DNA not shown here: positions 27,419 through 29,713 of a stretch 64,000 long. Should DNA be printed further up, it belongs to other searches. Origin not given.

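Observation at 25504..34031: Hydrogenase-like sensor fused to a histidine kinase, co-operonic with a bifurcating-type HydABC and a multi-step phosphorelay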

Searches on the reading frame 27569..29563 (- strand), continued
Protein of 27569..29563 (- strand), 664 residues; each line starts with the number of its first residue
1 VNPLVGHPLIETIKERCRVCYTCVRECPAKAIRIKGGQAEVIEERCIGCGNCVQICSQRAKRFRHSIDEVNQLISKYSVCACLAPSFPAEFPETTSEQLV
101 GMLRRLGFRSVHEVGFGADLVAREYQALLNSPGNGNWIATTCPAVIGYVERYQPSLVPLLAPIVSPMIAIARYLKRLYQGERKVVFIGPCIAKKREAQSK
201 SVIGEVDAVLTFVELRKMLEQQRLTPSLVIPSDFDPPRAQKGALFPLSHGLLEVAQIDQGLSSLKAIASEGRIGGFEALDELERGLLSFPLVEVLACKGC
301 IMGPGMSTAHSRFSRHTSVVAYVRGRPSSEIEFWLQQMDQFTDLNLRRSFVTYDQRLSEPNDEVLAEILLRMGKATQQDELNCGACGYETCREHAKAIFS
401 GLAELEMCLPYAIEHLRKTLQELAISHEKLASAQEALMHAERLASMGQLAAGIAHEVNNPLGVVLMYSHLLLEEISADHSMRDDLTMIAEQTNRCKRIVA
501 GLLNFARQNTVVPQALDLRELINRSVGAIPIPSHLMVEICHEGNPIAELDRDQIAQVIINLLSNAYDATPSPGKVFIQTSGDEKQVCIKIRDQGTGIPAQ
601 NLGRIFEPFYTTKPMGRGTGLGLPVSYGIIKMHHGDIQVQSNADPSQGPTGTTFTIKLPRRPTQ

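Call 49: find_encoding_contigs(protein=P0007, flank=10000, max_places=1)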
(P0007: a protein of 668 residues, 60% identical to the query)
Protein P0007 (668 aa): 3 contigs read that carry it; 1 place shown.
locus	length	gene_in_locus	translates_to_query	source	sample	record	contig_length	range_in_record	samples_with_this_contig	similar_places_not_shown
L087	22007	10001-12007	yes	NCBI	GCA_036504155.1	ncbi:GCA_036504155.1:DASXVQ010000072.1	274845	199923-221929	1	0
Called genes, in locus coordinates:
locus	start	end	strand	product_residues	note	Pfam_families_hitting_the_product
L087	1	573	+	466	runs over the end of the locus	PF04055:Radical_SAM, PF06968:BATS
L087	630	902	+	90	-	-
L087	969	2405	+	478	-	PF00206:Lyase_1, PF10415:FumaraseC_C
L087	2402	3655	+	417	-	PF01926:MMR_HSR1, PF18128:HydF_dimer, PF18133:HydF_tetramer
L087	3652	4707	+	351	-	PF04055:Radical_SAM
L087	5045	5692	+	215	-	PF06971:Put_DNA-bind_N, PF01408:GFO_IDH_MocA (weak), PF02629:CoA_binding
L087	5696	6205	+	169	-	PF01257:2Fe-2S_thioredx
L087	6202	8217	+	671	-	PF01512:Complex1_51K, PF10589:NADH_4Fe-4S, PF00037:Fer4 (weak), PF12837:Fer4_6 (weak), PF12838:Fer4_7, PF13187:Fer4_9, PF13237:Fer4_10, PF14697:Fer4_21, +2 more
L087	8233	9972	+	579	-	PF00111:Fer2 (weak), PF13510:Fer2_4, PF10588:NADH-G_4Fe-4S_3, PF13237:Fer4_10, PF22117:Fer4_Nqo3, PF12838:Fer4_7, PF02906:Fe_hyd_lg_C, PF02256:Fe_hyd_SSU, +4 more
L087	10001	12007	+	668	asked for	PF12838:Fer4_7 (weak), PF13187:Fer4_9 (weak), PF13237:Fer4_10, PF25160:LdpA_Fe-S-bd (weak), PF02906:Fe_hyd_lg_C, PF04060:FeS, PF00512:HisKA, PF02518:HATPase_c, +1 more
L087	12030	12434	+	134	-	PF00072:Response_reg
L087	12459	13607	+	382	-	PF00072:Response_reg, PF00512:HisKA, PF02518:HATPase_c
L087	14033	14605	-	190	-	PF01797:Y1_Tnp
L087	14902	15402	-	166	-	PF00300:His_Phos_1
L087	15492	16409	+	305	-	PF05235:CHAD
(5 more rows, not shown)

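Call 59: search_protein_families(library=pfam, proteins=[L073:3280-5148:-, L064:17525-19378:+, L061:2665-4269:-], max_evalue=0.001)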
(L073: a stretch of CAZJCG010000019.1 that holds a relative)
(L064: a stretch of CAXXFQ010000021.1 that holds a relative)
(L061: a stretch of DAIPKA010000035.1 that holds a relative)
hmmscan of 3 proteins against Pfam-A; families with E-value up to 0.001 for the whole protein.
L073:3280-5148:- (622 aa): 12 families
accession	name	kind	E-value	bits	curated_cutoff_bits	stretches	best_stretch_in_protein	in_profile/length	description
PF02906.19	Fe_hyd_lg_C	-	7.7e-39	134.2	22.1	1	77-305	2-245/245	Iron only hydrogenase large subunit, C-terminal domain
PF13237.11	Fer4_10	-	1.5e-09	38.1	25.5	1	6-54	2-52/53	4Fe-4S dicluster domain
PF12838.12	Fer4_7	-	1.4e-08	35.5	27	1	12-58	1-52/52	4Fe-4S dicluster domain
PF04060.18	FeS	-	1.8e-08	34.4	23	1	385-411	6-32/33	Putative Fe-S cluster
PF00037.32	Fer4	-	1.6e-07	31.2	21.1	2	38-59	2-23/24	4Fe-4S binding domain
PF13187.11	Fer4_9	-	1.7e-07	31.6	27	1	12-59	1-52/52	4Fe-4S dicluster domain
PF25160.1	LdpA_Fe-S-bd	-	6.1e-07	29.6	27.6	1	18-61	8-45/49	LdpA Fe-S cluster-binding domain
PF12837.12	Fer4_6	-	7.8e-07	29.2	25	1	36-59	1-24/24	4Fe-4S binding domain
PF12797.12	Fer4_2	-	1.7e-06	28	24.5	1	37-55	3-21/22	4Fe-4S binding domain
PF14697.11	Fer4_21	-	1.8e-05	25.2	35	1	8-55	3-52/59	4Fe-4S dicluster domain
PF13484.11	Fer4_16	-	0.00017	22.7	30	0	12-31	1-20/66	4Fe-4S double cluster binding domain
PF12800.12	Fer4_4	-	0.00099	19.7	24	0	41-55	1-15/17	4Fe-4S binding domain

L064:17525-19378:+ (617 aa): 13 families
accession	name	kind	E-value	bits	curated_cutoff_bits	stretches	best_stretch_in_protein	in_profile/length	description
PF02906.19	Fe_hyd_lg_C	-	1.6e-45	156.1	22.1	1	106-336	2-245/245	Iron only hydrogenase large subunit, C-terminal domain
PF00037.32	Fer4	-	5.6e-10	39.1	21.1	2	62-83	2-23/24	4Fe-4S binding domain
PF13237.11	Fer4_10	-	1.5e-09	38.1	25.5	1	34-79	4-53/53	4Fe-4S dicluster domain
PF04060.18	FeS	-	6.4e-09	35.8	23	1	405-435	3-33/33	Putative Fe-S cluster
PF12838.12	Fer4_7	-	2.7e-08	34.6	27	1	38-82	1-52/52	4Fe-4S dicluster domain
PF12837.12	Fer4_6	-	3e-08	33.7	25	2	35-54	5-24/24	4Fe-4S binding domain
PF13187.11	Fer4_9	-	6.4e-07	29.7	27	1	38-82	1-51/52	4Fe-4S dicluster domain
PF13484.11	Fer4_16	-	2e-06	28.9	30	0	38-57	1-20/66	4Fe-4S double cluster binding domain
PF14697.11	Fer4_21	-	7.2e-06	26.5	35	1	35-80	4-53/59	4Fe-4S dicluster domain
PF13188.13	PAS_8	-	7.2e-06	26.2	21.8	1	445-496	3-52/65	PAS domain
PF25160.1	LdpA_Fe-S-bd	-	8.8e-06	25.9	27.6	1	41-81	4-41/49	LdpA Fe-S cluster-binding domain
PF00989.32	PAS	-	0.00011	22.6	22.6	1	444-511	2-77/113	PAS fold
PF13746.11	Fer4_18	-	0.00026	21.6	27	1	35-80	57-97/114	4Fe-4S dicluster domain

L061:2665-4269:- (534 aa): 10 families
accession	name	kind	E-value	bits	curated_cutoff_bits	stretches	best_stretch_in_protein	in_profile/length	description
PF02906.19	Fe_hyd_lg_C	-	4e-12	46.7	22.1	1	224-308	11-104/245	Iron only hydrogenase large subunit, C-terminal domain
PF13581.12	HATPase_c_2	-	1.2e-09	38.7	27.4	1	18-134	10-126/127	Histidine kinase-like ATPase domain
PF12838.12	Fer4_7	-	1.8e-08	35.2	27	1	146-171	27-52/52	4Fe-4S dicluster domain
PF04060.18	FeS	-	3.9e-08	33.3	23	1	486-517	1-32/33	Putative Fe-S cluster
PF02518.31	HATPase_c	-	2.2e-07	31.7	26.4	1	49-137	15-109/111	Histidine kinase-, DNA gyrase B-, and HSP90-like ATPase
PF13237.11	Fer4_10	-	1e-06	29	25.5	1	150-196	2-52/53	4Fe-4S dicluster domain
PF13187.11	Fer4_9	-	1.9e-05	25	27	1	156-200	1-51/52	4Fe-4S dicluster domain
PF00037.32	Fer4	-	3.7e-05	23.8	21.1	1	151-173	2-24/24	4Fe-4S binding domain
PF13484.11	Fer4_16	-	3.8e-05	24.8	30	0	156-174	1-19/66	4Fe-4S double cluster binding domain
PF13746.11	Fer4_18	-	4.2e-05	24.2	27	1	156-204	60-105/114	4Fe-4S dicluster domain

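Call 61: predict_structure(alignment_id=A2)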
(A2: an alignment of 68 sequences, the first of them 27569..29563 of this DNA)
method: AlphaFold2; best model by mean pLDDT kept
length: 664 residues; sequences in the alignment: 68
mean_pLDDT: 85.3   pTM: 0.64
mean pLDDT of the five models: 85.3, 82.9, 82.0, 81.1, 79.5
residues with pLDDT >= 90: 319; 70-90: 265; 50-70: 60; < 50: 20
segments of 3 or more residues with pLDDT < 50: 1-3, 439-445
pLDDT, mean of each block of 10 residues (from residue 1): 57 85 87 86 90 91 93 97 97 96 98 96 92 82 93 94 96 93 96 90 91 97 95 92 91 88 84 87 89 91 92 94 81 88 91 89 95 91 84 92 87 80 70 49 49 60 78 85 82 72 56 86 87 92 90 86 86 92 92 87 71 54 72 86 86 92 70
secondary structure, 60 per line:
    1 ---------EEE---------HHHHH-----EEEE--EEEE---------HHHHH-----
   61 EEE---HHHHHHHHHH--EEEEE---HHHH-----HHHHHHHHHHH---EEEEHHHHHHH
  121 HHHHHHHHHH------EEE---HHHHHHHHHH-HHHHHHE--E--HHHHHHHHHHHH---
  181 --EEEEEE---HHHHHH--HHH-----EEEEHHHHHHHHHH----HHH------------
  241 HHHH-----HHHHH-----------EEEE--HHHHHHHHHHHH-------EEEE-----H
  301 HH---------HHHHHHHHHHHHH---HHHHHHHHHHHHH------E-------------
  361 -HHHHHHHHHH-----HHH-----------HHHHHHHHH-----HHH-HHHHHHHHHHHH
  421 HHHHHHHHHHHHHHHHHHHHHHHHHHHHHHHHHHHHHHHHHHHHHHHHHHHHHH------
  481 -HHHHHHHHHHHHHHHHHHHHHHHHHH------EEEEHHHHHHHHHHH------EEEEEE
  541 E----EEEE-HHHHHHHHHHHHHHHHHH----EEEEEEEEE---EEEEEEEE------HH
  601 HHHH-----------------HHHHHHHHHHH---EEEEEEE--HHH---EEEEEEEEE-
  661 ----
elements in order: E10-12 H22-26 E32-35 E38-41 H51-55 E61-63 H67-76 E79-83 H87-90 H96-106 E110-113 H114-130 E137-139 H143-152 H154-159 H166-177 E183-188 H192-197 E208-211 H212-221 H241-244 H250-254 E266-269 H272-283 E291-294 H312-324 H328-340 H362-371 H391-399 H409-474 H482-507 E514-517 H518-528 E535-541 E546-549 H551-568 E573-581 E585-592 H599-604 H622-632 E636-642 E651-659

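Call 65: fold_search(model_id=the predicted structure, library=pdb)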
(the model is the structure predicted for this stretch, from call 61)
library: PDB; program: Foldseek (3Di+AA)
matches with E <= 10: 693; with E <= 0.001: 411
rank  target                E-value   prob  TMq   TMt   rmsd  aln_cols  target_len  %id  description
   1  8zqd_A                1.4e-21  1.00  0.46  0.49   3.7       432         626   22  Anaerobically isolated active [FeFe]-hydrogenase CbA5H (released 2025-01-01)
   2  8ru6                  6.3e-21  1.00  0.46  0.62   4.4       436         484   19  Desulfovibrio desulfuricans [FeFe]-hydrogenase variant with both subunits linked by a 4 amino acid linker peptide derive (released 2025-02-12)
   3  9gbu_B                1.1e-20  1.00  0.47  0.64   5.7       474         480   20  Desulfovibrio desulfuricans [FeFe]-hydrogenase variant with both subunits linked by a 13 amino acid linker peptide der (released 2025-08-13)
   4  8ryh                  1.3e-20  1.00  0.46  0.63   4.3       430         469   20  Desulfovibrio desulfuricans [FeFe]-hydrogenase variant with both subunits linked by a linker peptide derived from a grou (released 2025-02-19)
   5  9f46_B                1.6e-20  1.00  0.45  0.48   4.3       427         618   22  crystal structure of apo-[FeFe]-hydrogenase CbA5H from Clostridium beijerinckii (released 2024-12-18)
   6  9gnk                  1.7e-20  1.00  0.46  0.62   4.3       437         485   20  Desulfovibrio desulfuricans [FeFe]-hydrogenase variant with both subunits linked by a 13 amino acid linker peptide deriv (released 2025-09-24)
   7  9gbu_A                1.8e-20  1.00  0.46  0.63   4.3       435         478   20  Desulfovibrio desulfuricans [FeFe]-hydrogenase variant with both subunits linked by a 13 amino acid linker peptide der (released 2025-08-13)
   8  8a6t_A                2.4e-20  1.00  0.47  0.54   4.2       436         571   22  Cryo-EM structure of the electron bifurcating Fe-Fe hydrogenase HydABC complex from Thermoanaerobacter kivui in the re (released 2023-02-15)
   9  9f46_A                5.5e-20  1.00  0.45  0.48   4.4       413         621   21  crystal structure of apo-[FeFe]-hydrogenase CbA5H from Clostridium beijerinckii (released 2024-12-18)
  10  7p8n_a                6.1e-20  1.00  0.46  0.48   7.5       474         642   22  TmHydABC- T. maritima hydrogenase with bridge closed (released 2022-09-14)
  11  7p5h_A                3.7e-19  1.00  0.47  0.55   4.1       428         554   24  TmHydABC- D2 map (released 2022-09-14)
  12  6gm2_A                7.0e-19  1.00  0.43  0.49   4.7       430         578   20  [FeFe]-hydrogenase CpI from Clostridium pasteurianum, variant E282D (released 2018-11-07)
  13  6gm8_A                9.2e-19  1.00  0.43  0.49   4.9       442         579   19  [FeFe]-hydrogenase CpI from Clostridium pasteurianum, variant E282Q (released 2018-11-07)
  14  6yf4_A                1.0e-18  1.00  0.43  0.49   5.1       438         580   20  [FeFe]-hydrogenase I from Clostridium pasteurianum (CpI), variant E279D (released 2020-09-02)
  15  9rj9_A                1.6e-18  1.00  0.42  0.48   5.2       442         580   20  [FeFe]-hydrogenase CpI from Clostridium pasteurianum, variant N160L (released 2026-03-04)
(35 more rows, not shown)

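Call 77: search_protein_families(library=ncbifam, proteins=[window:27569-29563:-], max_evalue=0.00001)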
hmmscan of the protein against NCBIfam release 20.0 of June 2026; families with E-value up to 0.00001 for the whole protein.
window:27569-29563:- (664 aa): 100 families (the best 25 are shown)
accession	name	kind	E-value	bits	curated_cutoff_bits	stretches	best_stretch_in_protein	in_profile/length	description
NF008468.0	PRK11360.1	equivalog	2.8e-56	191.1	646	1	432-662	382-610/616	two-component system sensor histidine kinase AtoS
TIGR04105.1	FeFe_hydrog_B1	subfamily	4.2e-50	170.8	450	1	22-307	165-459/462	monomeric [FeFe] hydrogenase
NF010411.0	PRK13837.1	equivalog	1.4e-45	155.6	647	1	412-662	417-677/828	two-component system VirA-like sensor kinase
NF007688.0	PRK10364.1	equivalog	1.1e-43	149.6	479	1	433-661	227-452/460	two-component system sensor histidine kinase ZraS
NF046020.1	HisKinCckABruc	equivalog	4.8e-43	147.1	1000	1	436-661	470-708/868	cell cycle histidine kinase CckA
NF038348.1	T2SS_HK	subfamily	3.4e-42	144.6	450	2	490-661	406-574/574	histidine kinase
NF052574.1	HisKinEspCMyxo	equivalog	1.6e-38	132.4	1200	1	434-662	405-639/785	serine histidine kinase EspC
NF046026.1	HisKinCckACaul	equivalog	1.3e-34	119.4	1000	1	433-660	289-532/678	cell cycle histidine kinase CckA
NF047497.1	HK_LIC_12097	equivalog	2.3e-34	118.7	500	1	432-659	136-365/367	LIC_12097 family sensor histidine kinase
NF010076.0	PRK13557.1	subfamily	1.7e-32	112.6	631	1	432-659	149-393/540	histidine kinase famiy protein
NF052573.1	HisKinEspAMyxo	equivalog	1.8e-32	112.3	1400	1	433-658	371-609/755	serine histidine kinase EspA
NF046044.1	PnpS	equivalog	7.9e-32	110.7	400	1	451-659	175-390/390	two-component system histidine kinase PnpS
NF033092.0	HK_WalK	equivalog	1.2e-30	106.7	725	1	450-659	376-593/594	cell wall metabolism sensor histidine kinase WalK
TIGR02512.1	FeFe_hydrog_A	subfamily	3.1e-29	102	405.95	1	14-249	6-283/375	[FeFe] hydrogenase, group A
NF053867.1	SprKinKinDBac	equivalog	8.6e-29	100.3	775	1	439-660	279-497/500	sporulation kinase KinD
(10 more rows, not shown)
